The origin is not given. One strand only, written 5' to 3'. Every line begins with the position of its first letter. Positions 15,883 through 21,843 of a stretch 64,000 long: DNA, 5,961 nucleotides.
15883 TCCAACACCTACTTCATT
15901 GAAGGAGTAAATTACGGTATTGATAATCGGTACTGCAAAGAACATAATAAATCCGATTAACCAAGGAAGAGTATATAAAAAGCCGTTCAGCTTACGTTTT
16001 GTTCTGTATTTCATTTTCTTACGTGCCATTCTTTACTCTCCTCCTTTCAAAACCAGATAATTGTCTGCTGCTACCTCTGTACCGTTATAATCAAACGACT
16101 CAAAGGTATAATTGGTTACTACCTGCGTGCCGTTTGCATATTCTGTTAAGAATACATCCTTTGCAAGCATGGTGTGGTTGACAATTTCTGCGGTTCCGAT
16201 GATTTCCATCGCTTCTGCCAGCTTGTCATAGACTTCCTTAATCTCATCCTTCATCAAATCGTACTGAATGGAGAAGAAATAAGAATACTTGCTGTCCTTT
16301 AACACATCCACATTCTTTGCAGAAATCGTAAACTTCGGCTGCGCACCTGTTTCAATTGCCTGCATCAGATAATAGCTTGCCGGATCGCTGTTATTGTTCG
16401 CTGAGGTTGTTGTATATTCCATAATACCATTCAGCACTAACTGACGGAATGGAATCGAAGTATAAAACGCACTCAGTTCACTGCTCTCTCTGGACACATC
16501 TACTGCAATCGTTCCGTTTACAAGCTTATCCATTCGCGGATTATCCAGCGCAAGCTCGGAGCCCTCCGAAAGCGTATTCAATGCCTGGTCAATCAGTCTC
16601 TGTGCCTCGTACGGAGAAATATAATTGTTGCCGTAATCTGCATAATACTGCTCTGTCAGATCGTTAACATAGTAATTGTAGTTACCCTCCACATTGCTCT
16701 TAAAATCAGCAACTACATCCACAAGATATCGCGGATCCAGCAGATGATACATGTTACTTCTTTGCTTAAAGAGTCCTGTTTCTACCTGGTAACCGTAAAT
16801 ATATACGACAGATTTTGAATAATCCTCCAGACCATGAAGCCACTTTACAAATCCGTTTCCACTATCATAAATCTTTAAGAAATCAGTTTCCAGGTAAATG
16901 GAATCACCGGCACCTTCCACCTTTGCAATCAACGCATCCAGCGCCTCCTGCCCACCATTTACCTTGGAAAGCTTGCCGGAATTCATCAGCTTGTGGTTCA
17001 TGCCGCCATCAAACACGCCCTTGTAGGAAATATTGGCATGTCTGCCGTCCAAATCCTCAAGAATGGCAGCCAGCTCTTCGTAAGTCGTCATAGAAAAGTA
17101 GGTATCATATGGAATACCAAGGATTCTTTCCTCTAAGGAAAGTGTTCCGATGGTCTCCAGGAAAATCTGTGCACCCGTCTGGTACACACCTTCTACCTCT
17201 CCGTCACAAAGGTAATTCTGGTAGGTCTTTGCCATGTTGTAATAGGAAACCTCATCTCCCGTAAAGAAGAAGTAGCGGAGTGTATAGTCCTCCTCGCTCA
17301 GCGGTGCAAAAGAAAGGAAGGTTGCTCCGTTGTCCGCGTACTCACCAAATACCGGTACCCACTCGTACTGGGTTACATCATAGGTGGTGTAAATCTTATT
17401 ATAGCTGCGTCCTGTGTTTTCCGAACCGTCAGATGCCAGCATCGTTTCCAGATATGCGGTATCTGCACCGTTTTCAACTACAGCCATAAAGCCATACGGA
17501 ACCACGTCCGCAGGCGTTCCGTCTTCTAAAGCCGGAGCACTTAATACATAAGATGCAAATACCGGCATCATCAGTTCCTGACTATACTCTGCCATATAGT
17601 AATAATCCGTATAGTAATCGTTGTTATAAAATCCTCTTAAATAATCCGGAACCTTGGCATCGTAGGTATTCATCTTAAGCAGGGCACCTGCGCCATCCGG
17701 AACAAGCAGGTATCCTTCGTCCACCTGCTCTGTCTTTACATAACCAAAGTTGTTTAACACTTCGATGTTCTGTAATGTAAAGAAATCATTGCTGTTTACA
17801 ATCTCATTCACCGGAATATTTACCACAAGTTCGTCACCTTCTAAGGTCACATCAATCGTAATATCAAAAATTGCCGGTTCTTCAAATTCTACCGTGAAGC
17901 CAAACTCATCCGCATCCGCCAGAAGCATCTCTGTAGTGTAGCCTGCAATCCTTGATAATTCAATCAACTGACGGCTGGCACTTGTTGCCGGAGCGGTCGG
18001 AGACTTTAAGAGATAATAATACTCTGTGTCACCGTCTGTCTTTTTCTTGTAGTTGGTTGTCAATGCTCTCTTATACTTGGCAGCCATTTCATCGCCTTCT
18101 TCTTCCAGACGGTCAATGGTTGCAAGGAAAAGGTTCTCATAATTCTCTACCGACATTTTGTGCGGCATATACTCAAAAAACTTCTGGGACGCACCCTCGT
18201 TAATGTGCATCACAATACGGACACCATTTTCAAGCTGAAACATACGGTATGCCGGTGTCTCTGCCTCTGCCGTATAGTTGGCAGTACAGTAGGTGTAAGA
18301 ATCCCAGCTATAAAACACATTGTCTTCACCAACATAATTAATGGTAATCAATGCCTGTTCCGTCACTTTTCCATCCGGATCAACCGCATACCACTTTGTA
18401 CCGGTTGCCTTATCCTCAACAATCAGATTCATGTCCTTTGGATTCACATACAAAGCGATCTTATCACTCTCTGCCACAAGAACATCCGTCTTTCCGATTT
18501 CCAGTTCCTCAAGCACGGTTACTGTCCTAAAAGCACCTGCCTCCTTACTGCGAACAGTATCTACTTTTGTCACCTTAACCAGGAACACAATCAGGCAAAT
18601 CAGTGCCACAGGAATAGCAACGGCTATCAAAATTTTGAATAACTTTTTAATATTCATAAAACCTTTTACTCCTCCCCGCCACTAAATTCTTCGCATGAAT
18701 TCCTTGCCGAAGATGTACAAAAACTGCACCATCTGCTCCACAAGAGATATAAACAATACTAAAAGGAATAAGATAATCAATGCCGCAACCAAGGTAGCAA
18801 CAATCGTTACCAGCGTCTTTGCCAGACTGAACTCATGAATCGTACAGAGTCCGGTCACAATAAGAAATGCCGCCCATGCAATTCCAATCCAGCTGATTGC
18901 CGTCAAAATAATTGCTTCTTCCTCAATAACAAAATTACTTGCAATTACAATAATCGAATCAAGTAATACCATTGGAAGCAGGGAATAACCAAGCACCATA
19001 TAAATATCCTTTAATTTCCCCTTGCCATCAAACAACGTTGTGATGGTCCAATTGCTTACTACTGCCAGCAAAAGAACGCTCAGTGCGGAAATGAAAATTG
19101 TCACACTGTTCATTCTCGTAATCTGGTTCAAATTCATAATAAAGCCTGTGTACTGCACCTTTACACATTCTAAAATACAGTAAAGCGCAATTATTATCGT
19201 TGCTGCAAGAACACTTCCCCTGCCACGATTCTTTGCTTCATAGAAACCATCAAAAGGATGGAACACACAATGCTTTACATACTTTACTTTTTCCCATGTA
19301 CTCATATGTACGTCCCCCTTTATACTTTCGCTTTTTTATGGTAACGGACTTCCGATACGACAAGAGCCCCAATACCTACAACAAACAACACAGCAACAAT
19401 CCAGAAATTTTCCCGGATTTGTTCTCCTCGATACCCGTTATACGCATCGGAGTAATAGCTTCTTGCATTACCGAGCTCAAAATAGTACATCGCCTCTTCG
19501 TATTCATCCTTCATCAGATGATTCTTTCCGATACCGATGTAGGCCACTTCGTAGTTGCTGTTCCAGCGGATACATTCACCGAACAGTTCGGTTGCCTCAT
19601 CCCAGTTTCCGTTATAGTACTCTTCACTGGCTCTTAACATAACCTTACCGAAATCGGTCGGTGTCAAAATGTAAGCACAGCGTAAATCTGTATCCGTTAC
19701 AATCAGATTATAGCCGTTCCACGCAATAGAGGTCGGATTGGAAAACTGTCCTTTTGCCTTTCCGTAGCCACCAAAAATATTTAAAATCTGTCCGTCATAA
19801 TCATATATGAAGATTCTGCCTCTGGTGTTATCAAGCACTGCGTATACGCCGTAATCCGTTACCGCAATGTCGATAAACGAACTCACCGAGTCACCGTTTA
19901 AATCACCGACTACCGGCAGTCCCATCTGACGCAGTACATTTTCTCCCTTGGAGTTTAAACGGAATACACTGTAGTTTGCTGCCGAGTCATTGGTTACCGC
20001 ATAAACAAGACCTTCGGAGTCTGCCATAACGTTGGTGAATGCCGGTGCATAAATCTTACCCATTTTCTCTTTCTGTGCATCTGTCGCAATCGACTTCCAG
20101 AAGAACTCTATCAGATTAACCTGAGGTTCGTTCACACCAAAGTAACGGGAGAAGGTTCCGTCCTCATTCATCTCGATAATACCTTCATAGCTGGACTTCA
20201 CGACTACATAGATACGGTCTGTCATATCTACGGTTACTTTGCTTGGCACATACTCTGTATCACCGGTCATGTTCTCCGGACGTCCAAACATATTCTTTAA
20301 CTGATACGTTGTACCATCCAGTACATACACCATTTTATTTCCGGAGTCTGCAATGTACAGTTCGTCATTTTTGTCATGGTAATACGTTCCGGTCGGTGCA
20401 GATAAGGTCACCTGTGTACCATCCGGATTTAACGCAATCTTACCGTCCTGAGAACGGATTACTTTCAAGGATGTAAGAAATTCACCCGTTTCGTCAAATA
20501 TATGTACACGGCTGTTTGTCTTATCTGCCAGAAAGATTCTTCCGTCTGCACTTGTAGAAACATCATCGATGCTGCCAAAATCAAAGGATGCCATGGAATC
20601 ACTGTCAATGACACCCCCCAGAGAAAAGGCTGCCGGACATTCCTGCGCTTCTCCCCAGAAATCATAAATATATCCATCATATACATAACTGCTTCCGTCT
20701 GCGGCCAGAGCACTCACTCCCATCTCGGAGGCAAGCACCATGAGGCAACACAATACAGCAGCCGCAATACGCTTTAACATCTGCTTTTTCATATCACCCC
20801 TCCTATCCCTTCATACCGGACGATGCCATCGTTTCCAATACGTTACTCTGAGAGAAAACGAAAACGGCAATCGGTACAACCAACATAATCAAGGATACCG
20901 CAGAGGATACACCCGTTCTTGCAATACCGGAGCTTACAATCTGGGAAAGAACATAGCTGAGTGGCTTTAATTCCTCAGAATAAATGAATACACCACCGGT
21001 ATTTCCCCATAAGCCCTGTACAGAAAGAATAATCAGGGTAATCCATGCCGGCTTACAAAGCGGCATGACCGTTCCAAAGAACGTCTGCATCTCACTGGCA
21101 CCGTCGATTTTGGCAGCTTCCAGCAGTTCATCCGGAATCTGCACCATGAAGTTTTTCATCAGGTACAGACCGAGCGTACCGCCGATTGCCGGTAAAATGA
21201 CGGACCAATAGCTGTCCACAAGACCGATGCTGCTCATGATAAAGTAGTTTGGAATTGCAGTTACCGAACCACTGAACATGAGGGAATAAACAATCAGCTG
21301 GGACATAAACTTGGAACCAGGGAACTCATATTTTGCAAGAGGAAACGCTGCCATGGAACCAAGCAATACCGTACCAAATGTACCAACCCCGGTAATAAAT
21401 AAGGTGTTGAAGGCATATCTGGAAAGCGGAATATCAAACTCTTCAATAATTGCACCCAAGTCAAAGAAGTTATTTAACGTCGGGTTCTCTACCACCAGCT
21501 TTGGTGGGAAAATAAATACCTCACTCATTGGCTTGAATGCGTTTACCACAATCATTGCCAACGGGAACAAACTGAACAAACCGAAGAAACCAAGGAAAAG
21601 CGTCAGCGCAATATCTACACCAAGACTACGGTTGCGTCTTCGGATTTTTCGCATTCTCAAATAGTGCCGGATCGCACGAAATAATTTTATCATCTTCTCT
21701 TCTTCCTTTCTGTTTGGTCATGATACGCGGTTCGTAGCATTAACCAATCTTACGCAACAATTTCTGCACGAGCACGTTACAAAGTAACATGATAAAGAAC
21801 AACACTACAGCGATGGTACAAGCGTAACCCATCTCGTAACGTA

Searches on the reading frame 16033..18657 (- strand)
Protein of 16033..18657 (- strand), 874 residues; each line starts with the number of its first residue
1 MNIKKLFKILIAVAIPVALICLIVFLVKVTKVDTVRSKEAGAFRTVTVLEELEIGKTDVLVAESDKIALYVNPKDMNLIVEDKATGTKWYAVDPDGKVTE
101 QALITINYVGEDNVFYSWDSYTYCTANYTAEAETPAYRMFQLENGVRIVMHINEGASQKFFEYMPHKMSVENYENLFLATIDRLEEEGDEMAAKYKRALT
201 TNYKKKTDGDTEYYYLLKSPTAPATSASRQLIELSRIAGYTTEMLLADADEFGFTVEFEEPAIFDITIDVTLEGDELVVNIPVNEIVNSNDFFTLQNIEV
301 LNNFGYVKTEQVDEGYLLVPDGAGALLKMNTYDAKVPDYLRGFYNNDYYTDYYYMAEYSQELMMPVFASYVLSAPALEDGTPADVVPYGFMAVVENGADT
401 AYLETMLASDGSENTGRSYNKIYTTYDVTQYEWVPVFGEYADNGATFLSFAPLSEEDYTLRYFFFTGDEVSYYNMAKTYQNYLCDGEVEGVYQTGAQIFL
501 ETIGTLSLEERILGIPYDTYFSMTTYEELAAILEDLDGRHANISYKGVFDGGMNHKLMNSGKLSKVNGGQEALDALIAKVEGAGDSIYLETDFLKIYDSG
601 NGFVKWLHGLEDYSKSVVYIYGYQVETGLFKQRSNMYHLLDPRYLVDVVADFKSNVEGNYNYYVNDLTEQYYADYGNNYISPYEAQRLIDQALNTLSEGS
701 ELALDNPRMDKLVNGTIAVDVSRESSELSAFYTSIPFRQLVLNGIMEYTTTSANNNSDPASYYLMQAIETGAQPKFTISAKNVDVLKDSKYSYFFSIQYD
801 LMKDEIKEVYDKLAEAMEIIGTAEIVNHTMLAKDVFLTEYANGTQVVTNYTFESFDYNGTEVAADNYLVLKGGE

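Call 92: search_protein_families(library=pfam, max_evalue=0.000001, proteins=[window:16033-18657:-])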
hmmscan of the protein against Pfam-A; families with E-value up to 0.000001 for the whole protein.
window:16033-18657:- (874 aa): 1 family
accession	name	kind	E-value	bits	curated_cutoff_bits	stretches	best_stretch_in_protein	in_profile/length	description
PF18952.6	DUF5696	-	3.1e-118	396.4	25.6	1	245-867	4-612/612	Family of unknown function (DUF5696)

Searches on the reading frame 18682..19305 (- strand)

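Call 92: search_protein_families(library=pfam, max_evalue=0.000001, proteins=[window:18682-19305:-])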
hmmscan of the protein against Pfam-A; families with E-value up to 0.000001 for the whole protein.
window:18682-19305:- (207 aa): 1 family
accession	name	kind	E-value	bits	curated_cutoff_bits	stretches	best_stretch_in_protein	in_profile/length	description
PF04893.22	Yip1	-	6.3e-20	72.2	28.6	1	13-182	3-172/173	Yip1 domain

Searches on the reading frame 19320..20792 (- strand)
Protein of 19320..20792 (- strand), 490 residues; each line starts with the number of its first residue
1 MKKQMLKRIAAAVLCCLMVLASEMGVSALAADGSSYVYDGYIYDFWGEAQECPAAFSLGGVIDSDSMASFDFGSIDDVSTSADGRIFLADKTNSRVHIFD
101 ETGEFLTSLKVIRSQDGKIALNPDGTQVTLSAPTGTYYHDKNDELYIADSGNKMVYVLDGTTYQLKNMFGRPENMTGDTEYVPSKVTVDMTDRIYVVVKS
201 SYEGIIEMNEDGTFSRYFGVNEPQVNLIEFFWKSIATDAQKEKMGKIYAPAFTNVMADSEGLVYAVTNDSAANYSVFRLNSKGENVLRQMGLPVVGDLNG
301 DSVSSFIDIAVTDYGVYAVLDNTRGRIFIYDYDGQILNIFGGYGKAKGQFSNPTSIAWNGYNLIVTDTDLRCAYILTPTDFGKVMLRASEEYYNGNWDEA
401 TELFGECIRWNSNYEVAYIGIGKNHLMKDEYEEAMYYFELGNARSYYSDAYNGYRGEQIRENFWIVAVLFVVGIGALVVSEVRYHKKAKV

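Call 92: search_protein_families(library=pfam, max_evalue=0.000001, proteins=[window:19320-20792:-])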
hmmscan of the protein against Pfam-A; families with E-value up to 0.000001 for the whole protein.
window:19320-20792:- (490 aa): 1 family
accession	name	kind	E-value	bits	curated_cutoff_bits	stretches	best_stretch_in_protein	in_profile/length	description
PF01436.27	NHL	-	5.3e-09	36.1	20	0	77-99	6-28/28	NHL repeat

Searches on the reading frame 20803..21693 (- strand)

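Call 92: search_protein_families(library=pfam, max_evalue=0.000001, proteins=[window:20803-21693:-])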
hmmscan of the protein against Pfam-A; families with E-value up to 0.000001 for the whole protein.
window:20803-21693:- (296 aa): 1 family
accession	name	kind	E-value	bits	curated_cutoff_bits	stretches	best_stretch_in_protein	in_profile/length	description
PF00528.27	BPD_transp_1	-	1.4e-10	41.7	26.4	1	109-281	2-173/184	Binding-protein-dependent transport system inner membrane component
